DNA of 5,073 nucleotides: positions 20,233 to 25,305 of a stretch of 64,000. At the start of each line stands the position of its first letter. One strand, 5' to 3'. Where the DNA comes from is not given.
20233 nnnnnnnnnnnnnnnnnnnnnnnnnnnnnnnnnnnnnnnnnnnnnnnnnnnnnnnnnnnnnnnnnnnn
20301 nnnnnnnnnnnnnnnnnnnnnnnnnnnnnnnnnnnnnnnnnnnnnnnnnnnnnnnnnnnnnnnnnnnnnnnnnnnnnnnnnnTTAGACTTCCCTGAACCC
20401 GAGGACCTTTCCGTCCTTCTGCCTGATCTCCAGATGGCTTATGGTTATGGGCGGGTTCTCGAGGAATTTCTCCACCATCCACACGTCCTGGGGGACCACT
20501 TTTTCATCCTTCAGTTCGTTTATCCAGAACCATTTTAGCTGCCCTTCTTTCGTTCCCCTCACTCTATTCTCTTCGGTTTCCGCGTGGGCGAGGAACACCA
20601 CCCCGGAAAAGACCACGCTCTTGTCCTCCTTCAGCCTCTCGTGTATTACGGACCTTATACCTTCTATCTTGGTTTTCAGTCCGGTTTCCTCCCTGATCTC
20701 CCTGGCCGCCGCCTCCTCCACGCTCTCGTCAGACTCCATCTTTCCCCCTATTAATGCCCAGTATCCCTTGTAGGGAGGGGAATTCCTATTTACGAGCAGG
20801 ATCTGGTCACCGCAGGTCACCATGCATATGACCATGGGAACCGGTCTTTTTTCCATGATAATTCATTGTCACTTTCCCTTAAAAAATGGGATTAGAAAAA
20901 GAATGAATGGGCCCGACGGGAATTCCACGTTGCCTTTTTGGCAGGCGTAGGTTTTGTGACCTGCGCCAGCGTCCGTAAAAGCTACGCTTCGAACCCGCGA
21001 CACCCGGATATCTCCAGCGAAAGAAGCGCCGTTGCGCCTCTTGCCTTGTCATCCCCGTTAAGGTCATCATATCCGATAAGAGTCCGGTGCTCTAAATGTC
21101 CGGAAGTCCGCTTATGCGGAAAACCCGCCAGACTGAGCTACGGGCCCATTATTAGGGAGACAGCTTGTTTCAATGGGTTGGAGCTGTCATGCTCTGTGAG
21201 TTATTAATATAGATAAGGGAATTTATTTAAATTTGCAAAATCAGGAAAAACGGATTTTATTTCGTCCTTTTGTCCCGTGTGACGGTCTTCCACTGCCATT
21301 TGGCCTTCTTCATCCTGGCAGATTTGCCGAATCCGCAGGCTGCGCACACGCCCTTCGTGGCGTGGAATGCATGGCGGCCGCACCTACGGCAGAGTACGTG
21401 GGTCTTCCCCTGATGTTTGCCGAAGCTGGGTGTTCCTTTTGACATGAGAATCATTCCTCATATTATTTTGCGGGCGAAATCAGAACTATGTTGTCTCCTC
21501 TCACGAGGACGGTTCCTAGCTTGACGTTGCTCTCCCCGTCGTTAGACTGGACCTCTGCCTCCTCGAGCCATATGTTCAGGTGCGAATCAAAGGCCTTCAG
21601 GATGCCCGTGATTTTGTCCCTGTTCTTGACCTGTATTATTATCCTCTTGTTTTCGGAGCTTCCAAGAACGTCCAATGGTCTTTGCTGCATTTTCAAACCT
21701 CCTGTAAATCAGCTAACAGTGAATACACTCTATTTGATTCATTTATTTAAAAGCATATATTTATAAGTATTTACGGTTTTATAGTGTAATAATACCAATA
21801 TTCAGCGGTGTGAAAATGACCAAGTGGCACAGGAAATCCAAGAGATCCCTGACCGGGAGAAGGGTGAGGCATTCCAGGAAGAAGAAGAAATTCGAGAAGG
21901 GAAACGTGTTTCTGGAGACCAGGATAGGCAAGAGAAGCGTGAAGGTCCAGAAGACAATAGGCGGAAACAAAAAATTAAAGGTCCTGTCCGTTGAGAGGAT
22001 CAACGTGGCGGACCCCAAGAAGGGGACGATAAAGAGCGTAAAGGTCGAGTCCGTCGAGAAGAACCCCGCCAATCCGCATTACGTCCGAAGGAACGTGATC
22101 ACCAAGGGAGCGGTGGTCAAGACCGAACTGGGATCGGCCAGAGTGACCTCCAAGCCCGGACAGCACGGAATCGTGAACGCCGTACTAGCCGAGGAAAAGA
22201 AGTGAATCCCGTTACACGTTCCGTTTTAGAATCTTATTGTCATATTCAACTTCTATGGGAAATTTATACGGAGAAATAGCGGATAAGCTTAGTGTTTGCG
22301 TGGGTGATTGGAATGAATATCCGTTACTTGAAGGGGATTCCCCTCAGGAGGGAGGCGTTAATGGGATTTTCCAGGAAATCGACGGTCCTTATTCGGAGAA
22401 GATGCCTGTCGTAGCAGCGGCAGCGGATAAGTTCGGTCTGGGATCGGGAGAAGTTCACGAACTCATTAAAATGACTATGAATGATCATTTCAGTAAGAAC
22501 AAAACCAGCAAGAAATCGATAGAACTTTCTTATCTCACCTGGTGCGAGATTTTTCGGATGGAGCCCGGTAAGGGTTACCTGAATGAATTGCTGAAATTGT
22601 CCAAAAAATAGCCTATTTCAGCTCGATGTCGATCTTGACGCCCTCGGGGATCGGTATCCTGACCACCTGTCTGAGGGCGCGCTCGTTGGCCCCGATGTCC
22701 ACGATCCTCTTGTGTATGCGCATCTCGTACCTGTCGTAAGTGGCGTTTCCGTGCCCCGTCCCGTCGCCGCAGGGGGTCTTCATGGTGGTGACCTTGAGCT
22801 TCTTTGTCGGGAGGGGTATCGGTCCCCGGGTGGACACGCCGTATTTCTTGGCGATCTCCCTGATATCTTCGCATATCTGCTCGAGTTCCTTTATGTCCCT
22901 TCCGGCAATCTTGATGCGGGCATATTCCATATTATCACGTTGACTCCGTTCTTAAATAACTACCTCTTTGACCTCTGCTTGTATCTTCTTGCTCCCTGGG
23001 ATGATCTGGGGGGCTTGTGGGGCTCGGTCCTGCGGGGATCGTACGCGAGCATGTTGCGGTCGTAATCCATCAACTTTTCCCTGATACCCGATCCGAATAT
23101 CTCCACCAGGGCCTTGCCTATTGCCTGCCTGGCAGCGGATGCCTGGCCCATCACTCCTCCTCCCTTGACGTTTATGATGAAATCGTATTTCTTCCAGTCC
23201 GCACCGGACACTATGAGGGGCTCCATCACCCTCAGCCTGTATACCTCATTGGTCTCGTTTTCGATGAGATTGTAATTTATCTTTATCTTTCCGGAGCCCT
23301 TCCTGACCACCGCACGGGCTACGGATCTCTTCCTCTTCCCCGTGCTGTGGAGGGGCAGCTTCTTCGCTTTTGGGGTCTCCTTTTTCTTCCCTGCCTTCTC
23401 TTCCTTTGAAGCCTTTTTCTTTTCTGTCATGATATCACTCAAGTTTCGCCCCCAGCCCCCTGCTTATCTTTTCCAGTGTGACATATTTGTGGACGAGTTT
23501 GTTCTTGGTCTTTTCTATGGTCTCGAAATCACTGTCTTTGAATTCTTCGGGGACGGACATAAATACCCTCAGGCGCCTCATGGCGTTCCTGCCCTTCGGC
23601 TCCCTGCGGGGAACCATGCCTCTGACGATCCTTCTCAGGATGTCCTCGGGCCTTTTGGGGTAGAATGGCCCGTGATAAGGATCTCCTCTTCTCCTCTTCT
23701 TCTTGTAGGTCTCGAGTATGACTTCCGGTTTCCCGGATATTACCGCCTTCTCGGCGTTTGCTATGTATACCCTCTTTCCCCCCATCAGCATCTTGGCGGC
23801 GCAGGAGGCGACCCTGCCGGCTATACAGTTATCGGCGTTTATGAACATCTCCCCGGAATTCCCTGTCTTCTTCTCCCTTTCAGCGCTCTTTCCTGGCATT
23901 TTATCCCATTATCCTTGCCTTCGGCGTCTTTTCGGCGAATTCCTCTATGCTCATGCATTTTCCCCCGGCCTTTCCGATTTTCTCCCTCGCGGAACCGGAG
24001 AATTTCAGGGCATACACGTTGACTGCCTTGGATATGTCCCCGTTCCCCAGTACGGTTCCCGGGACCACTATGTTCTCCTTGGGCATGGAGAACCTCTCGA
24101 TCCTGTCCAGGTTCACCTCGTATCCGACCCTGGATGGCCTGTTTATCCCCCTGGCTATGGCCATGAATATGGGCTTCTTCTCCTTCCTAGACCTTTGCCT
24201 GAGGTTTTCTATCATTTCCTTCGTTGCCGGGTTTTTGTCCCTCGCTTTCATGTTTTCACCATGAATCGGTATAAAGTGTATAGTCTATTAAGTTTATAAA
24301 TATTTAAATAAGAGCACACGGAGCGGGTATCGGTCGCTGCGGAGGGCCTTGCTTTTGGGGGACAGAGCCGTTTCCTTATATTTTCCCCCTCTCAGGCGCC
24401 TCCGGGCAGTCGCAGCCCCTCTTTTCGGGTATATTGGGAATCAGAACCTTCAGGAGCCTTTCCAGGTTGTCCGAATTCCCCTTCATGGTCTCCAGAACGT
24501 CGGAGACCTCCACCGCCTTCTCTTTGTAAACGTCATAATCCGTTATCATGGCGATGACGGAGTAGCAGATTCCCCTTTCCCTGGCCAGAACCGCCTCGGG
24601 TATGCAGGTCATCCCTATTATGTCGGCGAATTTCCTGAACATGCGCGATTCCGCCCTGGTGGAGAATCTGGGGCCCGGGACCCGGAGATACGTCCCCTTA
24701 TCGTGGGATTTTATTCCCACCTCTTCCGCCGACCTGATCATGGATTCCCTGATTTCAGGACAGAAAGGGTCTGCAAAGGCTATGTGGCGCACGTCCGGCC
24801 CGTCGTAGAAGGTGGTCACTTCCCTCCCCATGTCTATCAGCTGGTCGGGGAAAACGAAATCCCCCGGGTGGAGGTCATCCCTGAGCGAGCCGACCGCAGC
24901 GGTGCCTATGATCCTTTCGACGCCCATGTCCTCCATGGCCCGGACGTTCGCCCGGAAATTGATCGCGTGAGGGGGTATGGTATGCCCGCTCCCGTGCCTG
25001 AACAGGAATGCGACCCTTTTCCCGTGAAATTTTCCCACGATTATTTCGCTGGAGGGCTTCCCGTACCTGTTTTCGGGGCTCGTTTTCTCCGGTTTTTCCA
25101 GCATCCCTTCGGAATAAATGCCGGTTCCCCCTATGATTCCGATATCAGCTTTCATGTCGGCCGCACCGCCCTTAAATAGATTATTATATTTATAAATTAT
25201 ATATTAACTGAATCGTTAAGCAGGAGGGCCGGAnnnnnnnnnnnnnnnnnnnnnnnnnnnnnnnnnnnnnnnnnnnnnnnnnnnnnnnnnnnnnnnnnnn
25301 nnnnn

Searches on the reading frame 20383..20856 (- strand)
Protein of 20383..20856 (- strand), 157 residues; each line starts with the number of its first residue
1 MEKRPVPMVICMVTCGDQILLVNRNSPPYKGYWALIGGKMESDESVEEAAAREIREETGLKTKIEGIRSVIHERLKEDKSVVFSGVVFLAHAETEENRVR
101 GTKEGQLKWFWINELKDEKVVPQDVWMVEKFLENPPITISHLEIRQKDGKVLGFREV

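Call 8: search_protein_families(library=pfam, proteins=[window:20383-20856:-], max_evalue=0.01)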
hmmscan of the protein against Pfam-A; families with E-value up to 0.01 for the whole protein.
window:20383-20856:- (157 aa): 2 families
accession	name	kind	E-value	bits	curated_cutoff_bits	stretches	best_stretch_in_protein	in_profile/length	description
PF00293.34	NUDIX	-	4e-19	69.4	21.1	1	9-124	6-127/134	NUDIX domain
PF14815.12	NUDIX_4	-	0.00016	21.8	35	1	10-73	2-64/113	NUDIX domain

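Call 9: find_encoding_contigs(protein=window:20383-20856:-, flank=3000, max_places=6)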
Protein window:20383-20856:- (157 aa): no gene with exactly this product is on record in the collection.

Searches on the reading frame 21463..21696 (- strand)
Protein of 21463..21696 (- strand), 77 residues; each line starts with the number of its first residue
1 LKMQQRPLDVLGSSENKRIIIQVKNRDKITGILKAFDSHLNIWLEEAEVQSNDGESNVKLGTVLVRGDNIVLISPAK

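Call 24: search_protein_families(library=pfam, proteins=[window:21463-21696:-], max_evalue=0.01)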
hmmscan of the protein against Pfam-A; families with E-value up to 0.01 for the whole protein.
window:21463-21696:- (77 aa): 2 families
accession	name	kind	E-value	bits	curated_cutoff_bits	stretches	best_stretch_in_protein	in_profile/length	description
PF01423.28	LSM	-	4.1e-19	68.5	23.4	1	11-75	3-66/66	LSM domain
PF14438.12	SM-ATX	-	0.0015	19.1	29.8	1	18-58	15-59/81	Ataxin 2 SM domain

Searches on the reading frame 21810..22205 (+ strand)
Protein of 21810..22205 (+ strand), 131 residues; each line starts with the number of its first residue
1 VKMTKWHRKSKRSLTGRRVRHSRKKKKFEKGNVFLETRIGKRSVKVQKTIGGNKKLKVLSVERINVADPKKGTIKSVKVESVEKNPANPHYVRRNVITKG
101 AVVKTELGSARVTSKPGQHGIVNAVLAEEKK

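Call 24: search_protein_families(library=pfam, proteins=[window:21810-22205:+], max_evalue=0.01)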
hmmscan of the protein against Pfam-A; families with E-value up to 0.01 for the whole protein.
window:21810-22205:+ (131 aa): 1 family
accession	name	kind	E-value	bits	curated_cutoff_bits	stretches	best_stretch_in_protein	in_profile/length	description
PF01201.27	Ribosomal_S8e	-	7.6e-36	123.7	30.2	1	6-126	1-132/133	Ribosomal protein S8e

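Call 25: find_related_loci(query=window:21810-22205:+, collection=metagenome_contigs, flank=4000)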
Query window:21810-22205:+ (131 aa) in metagenome_contigs; peptide patterns used: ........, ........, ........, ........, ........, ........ (x = any residue, [..] = any of these).
349 stretches matched a pattern; 148 encode a relative of the query (tblastn E <= 1e-3); the best 80 are kept; 80 distinct loci.
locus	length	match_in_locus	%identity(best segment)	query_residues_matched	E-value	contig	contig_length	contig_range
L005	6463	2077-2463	85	3-131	7e-68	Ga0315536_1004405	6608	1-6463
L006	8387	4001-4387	70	3-131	8e-50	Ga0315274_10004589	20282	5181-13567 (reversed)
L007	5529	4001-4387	57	3-131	8e-49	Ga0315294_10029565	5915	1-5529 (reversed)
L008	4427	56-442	57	3-131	2e-48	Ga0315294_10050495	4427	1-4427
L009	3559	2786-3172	56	3-131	1e-47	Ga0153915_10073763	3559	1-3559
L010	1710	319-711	54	1-131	3e-48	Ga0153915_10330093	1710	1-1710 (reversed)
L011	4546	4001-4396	61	1-131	1e-47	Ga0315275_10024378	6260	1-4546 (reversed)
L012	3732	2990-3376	56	3-131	4e-47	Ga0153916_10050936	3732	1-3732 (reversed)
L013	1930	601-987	57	3-131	2e-47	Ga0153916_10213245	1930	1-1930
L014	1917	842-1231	58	2-131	4e-47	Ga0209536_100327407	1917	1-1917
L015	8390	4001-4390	59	3-131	2e-46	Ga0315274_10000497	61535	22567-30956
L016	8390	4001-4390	59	3-131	2e-46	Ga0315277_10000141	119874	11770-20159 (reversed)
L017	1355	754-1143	64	1-130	2e-47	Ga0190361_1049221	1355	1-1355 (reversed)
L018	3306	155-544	64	1-130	5e-46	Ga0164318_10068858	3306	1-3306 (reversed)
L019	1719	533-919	58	3-131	2e-46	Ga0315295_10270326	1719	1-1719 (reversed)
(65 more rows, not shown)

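Call 53: find_homologous_proteins(query=window:21810-22205:+, max_evalue=1e-30)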
Query window:21810-22205:+ (131 aa): 181 proteins with E <= 1e-30 among 393 candidates; the best 120 are listed.
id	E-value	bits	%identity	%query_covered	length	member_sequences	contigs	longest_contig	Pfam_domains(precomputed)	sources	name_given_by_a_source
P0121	7.4e-73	260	100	98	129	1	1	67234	PF01201.28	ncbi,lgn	-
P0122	5.8e-62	225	88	98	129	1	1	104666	PF01201.28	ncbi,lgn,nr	ncbi:MAG: 30S ribosomal protein S8e [Candidatus Aenigmarchaeota archaeon]|nr:30S ribosomal protein S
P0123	5.0e-61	222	84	98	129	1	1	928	PF01201.28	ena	-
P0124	3.6e-51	190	71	98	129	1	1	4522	PF01201.28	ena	-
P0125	9.3e-51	189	72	98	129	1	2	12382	PF01201.28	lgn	-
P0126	3.3e-50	187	68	97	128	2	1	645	PF01201.28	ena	-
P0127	1.0e-49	186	71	98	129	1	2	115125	PF01201.28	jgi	jgi:small subunit ribosomal protein S8e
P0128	1.2e-49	185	70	98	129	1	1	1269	PF01201.28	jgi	jgi:small subunit ribosomal protein S8e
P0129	1.5e-49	185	70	98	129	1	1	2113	PF01201.28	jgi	jgi:small subunit ribosomal protein S8e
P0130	2.2e-49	185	69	98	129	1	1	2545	PF01201.28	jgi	jgi:small subunit ribosomal protein S8e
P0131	5.7e-49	183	70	98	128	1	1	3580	PF01201.28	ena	-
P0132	8.2e-49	183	86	82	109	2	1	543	PF01201.28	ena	-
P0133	8.7e-49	183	70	98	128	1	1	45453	PF01201.28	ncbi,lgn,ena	-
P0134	8.9e-49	183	70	95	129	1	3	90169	PF01201.28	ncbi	-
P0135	1.5e-48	182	71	98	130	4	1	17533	PF01201.28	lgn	-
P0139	3.6e-48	181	70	98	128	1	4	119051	PF01201.28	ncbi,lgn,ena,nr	ncbi:MAG: 30S ribosomal protein S8e [Candidatus Aenigmarchaeota archaeon]|nr:30S ribosomal protein S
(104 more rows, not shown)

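Call 54: find_encoding_contigs(protein=P0122, flank=4000, max_places=1)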
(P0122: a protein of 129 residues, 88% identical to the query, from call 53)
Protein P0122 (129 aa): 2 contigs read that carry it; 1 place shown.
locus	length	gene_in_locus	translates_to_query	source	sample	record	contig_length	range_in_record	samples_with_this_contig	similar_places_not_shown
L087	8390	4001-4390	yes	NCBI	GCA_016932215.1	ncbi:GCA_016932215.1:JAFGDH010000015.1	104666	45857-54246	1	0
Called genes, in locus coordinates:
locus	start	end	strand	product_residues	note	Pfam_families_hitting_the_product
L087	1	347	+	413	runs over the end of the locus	PF03478:Beta-prop_KIB1-4 (faint), PF25292:Beta-prop_CGLA (faint), PF25857:DUF7957 (faint), PF13360:PQQ_2, PF13570:Beta-prop_ACSF4, PF13570:Beta-prop_ACSF4, PF13360:PQQ_2, PF13570:Beta-prop_ACSF4, +2 more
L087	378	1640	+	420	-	-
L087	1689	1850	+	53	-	PF03911:Sec61_beta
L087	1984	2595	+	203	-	PF00753:Lactamase_B, PF19583:ODP (weak), PF23023:Anti-Pycsar_Apyc1 (faint)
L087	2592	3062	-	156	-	PF00293:NUDIX, PF14815:NUDIX_4 (weak)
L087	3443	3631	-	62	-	PF01907:Ribosomal_L37e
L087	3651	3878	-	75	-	PF01423:LSM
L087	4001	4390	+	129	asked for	PF01201:Ribosomal_S8e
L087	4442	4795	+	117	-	-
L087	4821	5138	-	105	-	PF00338:Ribosomal_S10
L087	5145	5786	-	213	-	PF00380:Ribosomal_S9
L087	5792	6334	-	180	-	PF00572:Ribosomal_L13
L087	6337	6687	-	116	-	PF17135:Ribosomal_L18, PF00828:Ribosomal_L27A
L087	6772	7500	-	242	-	PF01048:PNP_UDP_1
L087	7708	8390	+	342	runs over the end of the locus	PF04123:DUF373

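Call 55: find_encoding_contigs(protein=P0127, flank=4000, max_places=1)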
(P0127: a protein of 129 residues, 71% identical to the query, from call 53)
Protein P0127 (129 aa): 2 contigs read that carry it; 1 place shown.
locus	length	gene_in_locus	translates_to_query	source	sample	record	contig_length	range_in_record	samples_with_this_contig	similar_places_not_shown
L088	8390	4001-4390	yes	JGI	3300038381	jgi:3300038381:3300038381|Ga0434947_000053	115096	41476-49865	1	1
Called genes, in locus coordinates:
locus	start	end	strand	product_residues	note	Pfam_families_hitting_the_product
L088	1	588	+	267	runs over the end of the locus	PF05681:Fumerase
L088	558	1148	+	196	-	PF05683:Fumerase_C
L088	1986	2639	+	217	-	PF00753:Lactamase_B, PF19583:ODP, PF23023:Anti-Pycsar_Apyc1 (weak), PF12706:Lactamase_B_2 (weak)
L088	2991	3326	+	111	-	-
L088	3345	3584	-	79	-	-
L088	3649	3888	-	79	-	PF01423:LSM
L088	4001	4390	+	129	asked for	PF01201:Ribosomal_S8e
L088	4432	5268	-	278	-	-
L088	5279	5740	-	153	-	-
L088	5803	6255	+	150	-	PF09339:HTH_IclR (weak), PF24034:DUF7343, PF12802:MarR_2 (weak)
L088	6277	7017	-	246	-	PF02535:Zip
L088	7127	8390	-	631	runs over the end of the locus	PF14890:Intein_splicing, PF13098:Thioredoxin_2 (faint), PF00085:Thioredoxin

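Call 56: find_encoding_contigs(protein=P0134, flank=4000, max_places=1)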
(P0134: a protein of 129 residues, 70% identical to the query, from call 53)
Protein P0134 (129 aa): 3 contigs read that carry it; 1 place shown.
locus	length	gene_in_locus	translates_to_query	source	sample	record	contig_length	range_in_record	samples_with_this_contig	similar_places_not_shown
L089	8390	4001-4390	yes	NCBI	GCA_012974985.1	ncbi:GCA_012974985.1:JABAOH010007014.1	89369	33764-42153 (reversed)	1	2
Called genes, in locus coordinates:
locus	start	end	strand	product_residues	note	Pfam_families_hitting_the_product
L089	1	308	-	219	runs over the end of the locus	PF00121:TIM, PF05690:ThiG (weak)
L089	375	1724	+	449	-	-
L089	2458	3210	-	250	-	PF24387:AEP-like (weak)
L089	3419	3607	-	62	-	PF01907:Ribosomal_L37e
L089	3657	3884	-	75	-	PF01423:LSM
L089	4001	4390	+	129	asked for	PF01201:Ribosomal_S8e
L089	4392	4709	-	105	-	PF00338:Ribosomal_S10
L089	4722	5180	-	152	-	PF00380:Ribosomal_S9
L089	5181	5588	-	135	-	PF00572:Ribosomal_L13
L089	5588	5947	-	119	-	PF17135:Ribosomal_L18, PF00828:Ribosomal_L27A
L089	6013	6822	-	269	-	PF01048:PNP_UDP_1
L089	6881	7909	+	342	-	PF04123:DUF373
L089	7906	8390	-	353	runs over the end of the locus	-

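Call 57: find_encoding_contigs(protein=P0139, flank=4000, max_places=1)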
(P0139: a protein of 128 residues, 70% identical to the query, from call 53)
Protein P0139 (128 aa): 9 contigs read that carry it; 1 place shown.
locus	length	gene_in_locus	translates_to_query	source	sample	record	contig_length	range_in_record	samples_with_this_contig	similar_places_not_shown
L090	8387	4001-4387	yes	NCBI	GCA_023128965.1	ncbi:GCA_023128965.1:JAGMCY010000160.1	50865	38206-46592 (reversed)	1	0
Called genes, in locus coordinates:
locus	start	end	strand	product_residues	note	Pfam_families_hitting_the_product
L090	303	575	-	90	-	PF05402:PqqD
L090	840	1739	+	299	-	PF00892:EamA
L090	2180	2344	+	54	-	PF03911:Sec61_beta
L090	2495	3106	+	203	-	PF00753:Lactamase_B, PF19583:ODP (weak), PF23023:Anti-Pycsar_Apyc1 (faint)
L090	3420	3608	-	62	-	PF01907:Ribosomal_L37e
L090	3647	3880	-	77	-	PF01423:LSM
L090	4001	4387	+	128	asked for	PF01201:Ribosomal_S8e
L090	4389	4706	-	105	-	PF00338:Ribosomal_S10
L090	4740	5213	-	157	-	PF00380:Ribosomal_S9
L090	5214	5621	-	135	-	PF00572:Ribosomal_L13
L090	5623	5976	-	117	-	PF17135:Ribosomal_L18, PF00828:Ribosomal_L27A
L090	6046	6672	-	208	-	PF22175:Ogg-HhH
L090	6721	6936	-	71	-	PF04024:PspC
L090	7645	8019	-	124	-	PF06397:Desulfoferrod_N, PF01880:Desulfoferrodox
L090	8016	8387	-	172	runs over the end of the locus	PF21349:RUBY_RBDX, PF02915:Rubrerythrin (faint)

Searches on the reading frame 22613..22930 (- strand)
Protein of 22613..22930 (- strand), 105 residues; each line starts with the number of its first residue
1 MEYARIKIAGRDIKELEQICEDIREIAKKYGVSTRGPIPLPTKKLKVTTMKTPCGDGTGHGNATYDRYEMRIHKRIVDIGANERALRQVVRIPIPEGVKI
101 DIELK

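Call 24: search_protein_families(library=pfam, proteins=[window:22613-22930:-], max_evalue=0.01)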
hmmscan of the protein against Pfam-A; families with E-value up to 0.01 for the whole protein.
window:22613-22930:- (105 aa): 1 family
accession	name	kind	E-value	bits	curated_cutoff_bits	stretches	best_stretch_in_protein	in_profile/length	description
PF00338.27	Ribosomal_S10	-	8.7e-26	90.5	21.2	1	5-103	1-98/98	Ribosomal protein S10p/S20e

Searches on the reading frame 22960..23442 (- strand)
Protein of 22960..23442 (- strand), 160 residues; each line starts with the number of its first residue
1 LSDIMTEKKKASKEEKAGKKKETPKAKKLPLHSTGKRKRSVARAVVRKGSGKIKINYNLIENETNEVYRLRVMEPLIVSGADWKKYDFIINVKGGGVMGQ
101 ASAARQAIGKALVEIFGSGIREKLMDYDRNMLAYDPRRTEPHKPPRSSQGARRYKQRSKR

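Call 8: search_protein_families(library=pfam, proteins=[window:22960-23442:-], max_evalue=0.01)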
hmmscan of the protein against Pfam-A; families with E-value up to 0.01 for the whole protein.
window:22960-23442:- (160 aa): 1 family
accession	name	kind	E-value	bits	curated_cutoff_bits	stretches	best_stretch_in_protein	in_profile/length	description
PF00380.25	Ribosomal_S9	-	7.3e-31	107.6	22.5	1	35-160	1-121/121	Ribosomal protein S9/S16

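Call 10: find_related_loci(query=window:22960-23442:-, collection=genome_contigs, flank=6000)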
Query window:22960-23442:- (160 aa) in genome_contigs; peptide patterns used: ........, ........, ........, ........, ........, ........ (x = any residue, [..] = any of these).
154 stretches matched a pattern; 3 encode a relative of the query (tblastn E <= 1e-3); 3 distinct loci.
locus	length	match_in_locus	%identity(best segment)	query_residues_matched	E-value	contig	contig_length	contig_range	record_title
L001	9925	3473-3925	58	9-160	9e-55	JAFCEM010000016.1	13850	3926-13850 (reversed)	MAG: Candidatus Aenigmatarchaeota archaeon isolate Meg22_1214_Bin_123 Meg22_1214_Bin_123_scaffold_15709, whole genome sh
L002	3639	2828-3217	60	31-160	4e-51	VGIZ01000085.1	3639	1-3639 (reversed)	MAG: Candidatus Aenigmatarchaeota archaeon isolate K_DeepCast_250m_m1_172 K_DeepCast_250m_m1_172_Ga0194125_10058113, who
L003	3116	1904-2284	61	34-160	6e-50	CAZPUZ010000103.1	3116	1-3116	MAG TPA_asm: uncultured archaeon isolate binchicken_co19_610 genome assembly, contig: NODE_58124_length_3116_cov_3.04606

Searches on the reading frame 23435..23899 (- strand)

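Call 24: search_protein_families(library=pfam, proteins=[window:23435-23899:-], max_evalue=0.01)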
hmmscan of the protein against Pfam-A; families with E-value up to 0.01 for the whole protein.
window:23435-23899:- (154 aa): 1 family
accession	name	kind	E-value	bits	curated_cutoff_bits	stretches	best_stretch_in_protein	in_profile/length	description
PF00572.24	Ribosomal_L13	-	7.8e-15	55.5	23.8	1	18-116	4-116/119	Ribosomal protein L13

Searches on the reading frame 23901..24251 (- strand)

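Call 24: search_protein_families(library=pfam, proteins=[window:23901-24251:-], max_evalue=0.01)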
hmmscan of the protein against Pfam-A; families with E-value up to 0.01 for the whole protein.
window:23901-24251:- (116 aa): 2 families
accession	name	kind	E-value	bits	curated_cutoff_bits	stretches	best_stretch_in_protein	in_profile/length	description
PF00828.25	Ribosomal_L27A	-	2.3e-10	41.2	21.5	1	67-99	39-71/72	Ribosomal proteins 50S-L15, 50S-L18e, 60S-L27A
PF17135.9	Ribosomal_L18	-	6.2e-08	32.7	28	1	57-112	76-133/188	Ribosomal protein 60S L18 and 50S L18e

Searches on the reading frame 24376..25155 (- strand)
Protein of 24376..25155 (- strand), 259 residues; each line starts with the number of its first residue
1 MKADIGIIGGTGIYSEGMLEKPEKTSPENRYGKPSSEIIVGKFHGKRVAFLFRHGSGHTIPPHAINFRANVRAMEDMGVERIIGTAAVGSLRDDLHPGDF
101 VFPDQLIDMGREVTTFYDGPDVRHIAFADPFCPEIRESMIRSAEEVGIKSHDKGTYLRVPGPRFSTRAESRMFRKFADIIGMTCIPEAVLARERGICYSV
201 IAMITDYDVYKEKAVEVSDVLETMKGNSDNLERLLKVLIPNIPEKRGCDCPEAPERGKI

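Call 24: search_protein_families(library=pfam, proteins=[window:24376-25155:-], max_evalue=0.01)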
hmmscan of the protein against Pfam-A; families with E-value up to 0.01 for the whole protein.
window:24376-25155:- (259 aa): 1 family
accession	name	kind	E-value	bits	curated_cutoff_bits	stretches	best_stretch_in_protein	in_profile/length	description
PF01048.26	PNP_UDP_1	-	6.4e-46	157.1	25.1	1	4-238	1-231/233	Phosphorylase superfamily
